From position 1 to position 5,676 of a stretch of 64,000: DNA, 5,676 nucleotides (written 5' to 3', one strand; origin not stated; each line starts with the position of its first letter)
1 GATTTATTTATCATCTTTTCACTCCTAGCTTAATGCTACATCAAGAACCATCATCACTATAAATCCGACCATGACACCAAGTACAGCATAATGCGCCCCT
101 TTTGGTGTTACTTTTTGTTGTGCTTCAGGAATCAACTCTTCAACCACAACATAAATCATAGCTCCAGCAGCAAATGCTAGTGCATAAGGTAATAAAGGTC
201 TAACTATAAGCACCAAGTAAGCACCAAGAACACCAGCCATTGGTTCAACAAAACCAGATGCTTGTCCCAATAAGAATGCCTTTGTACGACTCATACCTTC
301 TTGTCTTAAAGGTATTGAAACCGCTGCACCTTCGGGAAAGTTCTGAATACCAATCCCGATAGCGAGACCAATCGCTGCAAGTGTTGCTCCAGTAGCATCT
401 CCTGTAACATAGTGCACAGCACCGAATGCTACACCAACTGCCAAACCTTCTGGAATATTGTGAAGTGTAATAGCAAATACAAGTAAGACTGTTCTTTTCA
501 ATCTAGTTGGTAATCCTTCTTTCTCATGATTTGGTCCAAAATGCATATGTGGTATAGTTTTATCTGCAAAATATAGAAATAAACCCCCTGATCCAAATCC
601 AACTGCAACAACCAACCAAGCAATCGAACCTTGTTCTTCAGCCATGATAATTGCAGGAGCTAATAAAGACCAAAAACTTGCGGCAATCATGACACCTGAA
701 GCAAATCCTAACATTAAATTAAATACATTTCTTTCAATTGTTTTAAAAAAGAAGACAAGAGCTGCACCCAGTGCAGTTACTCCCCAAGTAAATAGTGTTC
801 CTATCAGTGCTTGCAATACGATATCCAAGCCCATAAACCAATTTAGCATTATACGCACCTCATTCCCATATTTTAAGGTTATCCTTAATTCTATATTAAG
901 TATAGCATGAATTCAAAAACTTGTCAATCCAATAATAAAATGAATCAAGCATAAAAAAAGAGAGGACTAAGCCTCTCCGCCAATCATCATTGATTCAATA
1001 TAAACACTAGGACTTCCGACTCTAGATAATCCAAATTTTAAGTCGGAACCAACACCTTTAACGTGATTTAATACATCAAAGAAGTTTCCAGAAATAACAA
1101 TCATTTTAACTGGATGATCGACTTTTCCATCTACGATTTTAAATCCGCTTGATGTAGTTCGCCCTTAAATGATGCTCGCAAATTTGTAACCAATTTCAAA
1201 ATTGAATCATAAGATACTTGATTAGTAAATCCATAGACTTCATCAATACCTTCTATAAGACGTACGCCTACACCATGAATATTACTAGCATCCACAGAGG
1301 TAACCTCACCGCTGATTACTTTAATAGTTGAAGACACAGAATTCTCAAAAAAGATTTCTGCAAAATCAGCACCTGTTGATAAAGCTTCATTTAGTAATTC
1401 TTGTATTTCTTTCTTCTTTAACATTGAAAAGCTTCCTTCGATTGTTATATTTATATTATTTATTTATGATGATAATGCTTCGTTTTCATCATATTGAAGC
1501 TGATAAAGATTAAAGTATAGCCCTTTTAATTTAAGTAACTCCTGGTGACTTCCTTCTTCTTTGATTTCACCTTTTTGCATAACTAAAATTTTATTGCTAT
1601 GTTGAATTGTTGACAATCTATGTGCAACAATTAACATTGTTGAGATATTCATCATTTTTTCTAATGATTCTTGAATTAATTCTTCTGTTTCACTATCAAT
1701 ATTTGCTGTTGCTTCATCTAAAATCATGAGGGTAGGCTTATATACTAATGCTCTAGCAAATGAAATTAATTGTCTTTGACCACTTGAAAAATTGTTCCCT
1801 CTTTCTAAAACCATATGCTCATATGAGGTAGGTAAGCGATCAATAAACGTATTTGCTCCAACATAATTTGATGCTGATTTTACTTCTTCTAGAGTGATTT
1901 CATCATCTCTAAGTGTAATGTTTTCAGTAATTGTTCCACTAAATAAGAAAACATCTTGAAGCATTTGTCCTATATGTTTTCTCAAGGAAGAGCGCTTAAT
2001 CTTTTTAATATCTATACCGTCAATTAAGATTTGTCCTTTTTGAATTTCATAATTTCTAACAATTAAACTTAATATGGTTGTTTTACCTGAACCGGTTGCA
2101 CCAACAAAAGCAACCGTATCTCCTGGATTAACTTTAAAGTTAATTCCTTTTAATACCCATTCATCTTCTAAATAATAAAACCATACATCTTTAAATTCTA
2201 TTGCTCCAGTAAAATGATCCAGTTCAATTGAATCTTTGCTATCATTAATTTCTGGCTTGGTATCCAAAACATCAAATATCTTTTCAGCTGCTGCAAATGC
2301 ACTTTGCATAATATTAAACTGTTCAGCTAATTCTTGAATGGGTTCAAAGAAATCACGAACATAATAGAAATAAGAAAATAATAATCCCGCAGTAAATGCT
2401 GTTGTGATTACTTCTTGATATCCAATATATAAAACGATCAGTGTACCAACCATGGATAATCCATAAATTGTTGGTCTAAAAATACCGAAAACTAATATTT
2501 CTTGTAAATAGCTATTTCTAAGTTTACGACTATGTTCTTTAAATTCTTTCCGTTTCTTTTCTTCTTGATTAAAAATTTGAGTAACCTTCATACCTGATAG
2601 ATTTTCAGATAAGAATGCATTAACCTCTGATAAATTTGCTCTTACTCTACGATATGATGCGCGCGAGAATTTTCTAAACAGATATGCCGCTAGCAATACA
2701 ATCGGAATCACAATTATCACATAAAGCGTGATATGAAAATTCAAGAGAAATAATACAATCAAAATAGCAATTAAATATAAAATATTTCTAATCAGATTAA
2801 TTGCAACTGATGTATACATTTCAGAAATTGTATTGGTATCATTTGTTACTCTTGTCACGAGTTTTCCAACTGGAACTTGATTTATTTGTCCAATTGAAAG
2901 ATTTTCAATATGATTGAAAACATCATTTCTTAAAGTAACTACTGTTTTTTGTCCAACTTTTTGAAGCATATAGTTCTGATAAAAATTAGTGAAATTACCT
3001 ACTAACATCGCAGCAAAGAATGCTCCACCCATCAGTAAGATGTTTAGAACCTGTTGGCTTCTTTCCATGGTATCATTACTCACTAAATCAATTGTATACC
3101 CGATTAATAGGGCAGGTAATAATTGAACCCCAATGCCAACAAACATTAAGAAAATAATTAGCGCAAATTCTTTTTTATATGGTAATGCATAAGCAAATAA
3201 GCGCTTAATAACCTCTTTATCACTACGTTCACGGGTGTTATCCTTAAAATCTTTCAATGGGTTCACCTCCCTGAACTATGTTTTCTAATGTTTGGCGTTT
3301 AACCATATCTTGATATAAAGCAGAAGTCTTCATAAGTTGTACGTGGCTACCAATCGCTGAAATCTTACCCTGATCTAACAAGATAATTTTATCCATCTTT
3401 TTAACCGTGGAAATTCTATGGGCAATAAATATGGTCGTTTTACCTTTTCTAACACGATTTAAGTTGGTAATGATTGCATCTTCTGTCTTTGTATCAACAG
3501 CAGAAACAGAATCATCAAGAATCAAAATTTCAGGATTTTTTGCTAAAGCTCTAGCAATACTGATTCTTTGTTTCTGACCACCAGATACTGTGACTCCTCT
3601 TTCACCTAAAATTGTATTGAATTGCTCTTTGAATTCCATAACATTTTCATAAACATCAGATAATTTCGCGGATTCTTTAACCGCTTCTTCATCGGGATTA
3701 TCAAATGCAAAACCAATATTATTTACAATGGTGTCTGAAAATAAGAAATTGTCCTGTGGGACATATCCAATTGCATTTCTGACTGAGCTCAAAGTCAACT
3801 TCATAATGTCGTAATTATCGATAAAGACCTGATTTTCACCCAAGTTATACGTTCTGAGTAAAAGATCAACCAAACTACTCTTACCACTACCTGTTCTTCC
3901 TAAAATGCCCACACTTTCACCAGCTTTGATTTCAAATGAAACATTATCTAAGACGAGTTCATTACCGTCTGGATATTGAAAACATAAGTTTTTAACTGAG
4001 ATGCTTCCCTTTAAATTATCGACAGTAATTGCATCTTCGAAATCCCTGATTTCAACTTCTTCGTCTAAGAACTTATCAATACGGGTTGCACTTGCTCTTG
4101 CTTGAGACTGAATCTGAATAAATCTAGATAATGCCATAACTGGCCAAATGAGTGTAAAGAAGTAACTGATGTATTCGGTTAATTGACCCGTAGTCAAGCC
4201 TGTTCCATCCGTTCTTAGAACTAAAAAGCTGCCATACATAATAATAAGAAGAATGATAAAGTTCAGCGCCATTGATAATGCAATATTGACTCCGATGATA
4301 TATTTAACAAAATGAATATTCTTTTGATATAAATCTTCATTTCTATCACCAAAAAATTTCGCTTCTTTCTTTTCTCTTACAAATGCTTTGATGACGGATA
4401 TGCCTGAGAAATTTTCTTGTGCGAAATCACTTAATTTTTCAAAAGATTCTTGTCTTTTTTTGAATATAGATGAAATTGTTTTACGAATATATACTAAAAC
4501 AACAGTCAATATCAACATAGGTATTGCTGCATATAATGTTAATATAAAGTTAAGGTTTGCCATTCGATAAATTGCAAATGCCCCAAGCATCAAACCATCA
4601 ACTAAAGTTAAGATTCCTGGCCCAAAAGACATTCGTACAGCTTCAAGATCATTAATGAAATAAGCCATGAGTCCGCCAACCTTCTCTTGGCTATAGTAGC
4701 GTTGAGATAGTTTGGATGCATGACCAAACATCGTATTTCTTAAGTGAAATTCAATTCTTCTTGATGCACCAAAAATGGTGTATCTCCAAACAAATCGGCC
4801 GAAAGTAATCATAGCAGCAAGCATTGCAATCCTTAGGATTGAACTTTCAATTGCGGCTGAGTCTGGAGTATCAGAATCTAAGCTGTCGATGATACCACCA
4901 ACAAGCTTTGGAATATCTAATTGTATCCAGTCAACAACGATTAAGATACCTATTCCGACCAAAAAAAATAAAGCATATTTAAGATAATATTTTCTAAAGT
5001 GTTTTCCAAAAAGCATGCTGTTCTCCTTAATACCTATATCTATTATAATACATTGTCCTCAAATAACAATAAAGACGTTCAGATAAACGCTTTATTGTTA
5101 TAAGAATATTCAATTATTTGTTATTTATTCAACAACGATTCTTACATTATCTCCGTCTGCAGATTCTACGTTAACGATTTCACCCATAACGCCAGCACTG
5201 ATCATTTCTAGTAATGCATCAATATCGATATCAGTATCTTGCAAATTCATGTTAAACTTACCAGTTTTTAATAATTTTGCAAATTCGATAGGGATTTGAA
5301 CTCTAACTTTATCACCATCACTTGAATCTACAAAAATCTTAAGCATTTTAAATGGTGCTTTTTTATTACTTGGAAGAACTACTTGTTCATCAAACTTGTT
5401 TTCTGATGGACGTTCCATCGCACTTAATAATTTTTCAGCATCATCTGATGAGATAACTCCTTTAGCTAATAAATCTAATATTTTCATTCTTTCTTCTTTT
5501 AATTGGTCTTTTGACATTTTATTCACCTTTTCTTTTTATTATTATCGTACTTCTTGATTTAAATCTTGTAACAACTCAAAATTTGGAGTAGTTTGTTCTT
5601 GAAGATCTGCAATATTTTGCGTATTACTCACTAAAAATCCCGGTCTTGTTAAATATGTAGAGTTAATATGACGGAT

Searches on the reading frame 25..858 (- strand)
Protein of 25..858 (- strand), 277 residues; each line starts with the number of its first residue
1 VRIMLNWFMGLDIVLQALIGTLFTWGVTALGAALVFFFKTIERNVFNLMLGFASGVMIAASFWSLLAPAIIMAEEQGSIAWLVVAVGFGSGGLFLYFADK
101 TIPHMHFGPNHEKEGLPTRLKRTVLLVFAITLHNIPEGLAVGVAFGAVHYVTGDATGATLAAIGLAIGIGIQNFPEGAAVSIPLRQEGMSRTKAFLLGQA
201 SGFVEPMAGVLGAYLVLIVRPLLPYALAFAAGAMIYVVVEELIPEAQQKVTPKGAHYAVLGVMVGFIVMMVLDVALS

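Call 64: search_protein_families(library=pfam, proteins=[window:25-858:-], max_evalue=0.00001)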
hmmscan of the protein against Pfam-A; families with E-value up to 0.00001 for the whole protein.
window:25-858:- (277 aa): 1 family
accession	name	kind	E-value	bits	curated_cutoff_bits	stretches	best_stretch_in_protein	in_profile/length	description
PF02535.28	Zip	-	1.3e-27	97.4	35.1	2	121-272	176-322/323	ZIP Zinc transporter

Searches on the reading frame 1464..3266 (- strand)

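Call 64: search_protein_families(library=pfam, proteins=[window:1464-3266:-], max_evalue=0.00001)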
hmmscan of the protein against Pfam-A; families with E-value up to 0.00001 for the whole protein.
window:1464-3266:- (600 aa): 2 families
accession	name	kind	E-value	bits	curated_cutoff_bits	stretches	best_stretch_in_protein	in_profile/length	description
PF00664.28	ABC_membrane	-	4.7e-42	145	28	1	35-304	2-268/274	ABC transporter transmembrane region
PF00005.33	ABC_tran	-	9.9e-31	107.6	25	1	372-521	1-137/137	ABC transporter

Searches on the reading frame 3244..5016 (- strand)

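Call 64: search_protein_families(library=pfam, proteins=[window:3244-5016:-], max_evalue=0.00001)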
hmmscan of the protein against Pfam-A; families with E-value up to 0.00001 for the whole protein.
window:3244-5016:- (590 aa): 2 families
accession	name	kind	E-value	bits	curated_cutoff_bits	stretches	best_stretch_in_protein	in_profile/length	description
PF00664.28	ABC_membrane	-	6e-30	105.3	28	1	19-293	2-274/274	ABC transporter transmembrane region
PF00005.33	ABC_tran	-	3.4e-29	102.6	25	1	356-503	1-135/137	ABC transporter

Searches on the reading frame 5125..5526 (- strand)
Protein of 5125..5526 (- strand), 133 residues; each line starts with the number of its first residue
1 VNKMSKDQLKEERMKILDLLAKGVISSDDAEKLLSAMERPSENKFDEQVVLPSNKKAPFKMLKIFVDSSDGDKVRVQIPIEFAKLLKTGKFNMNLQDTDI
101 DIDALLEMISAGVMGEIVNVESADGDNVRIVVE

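Call 64: search_protein_families(library=pfam, proteins=[window:5125-5526:-], max_evalue=0.00001)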
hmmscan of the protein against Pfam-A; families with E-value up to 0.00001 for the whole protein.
window:5125-5526:- (133 aa): 1 family
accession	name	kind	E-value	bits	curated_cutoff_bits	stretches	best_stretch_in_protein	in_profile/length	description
PF22746.1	SHOCT-like_DUF2089-C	-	1.7e-08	34.2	27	1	11-40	1-30/32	SHOCT-like domain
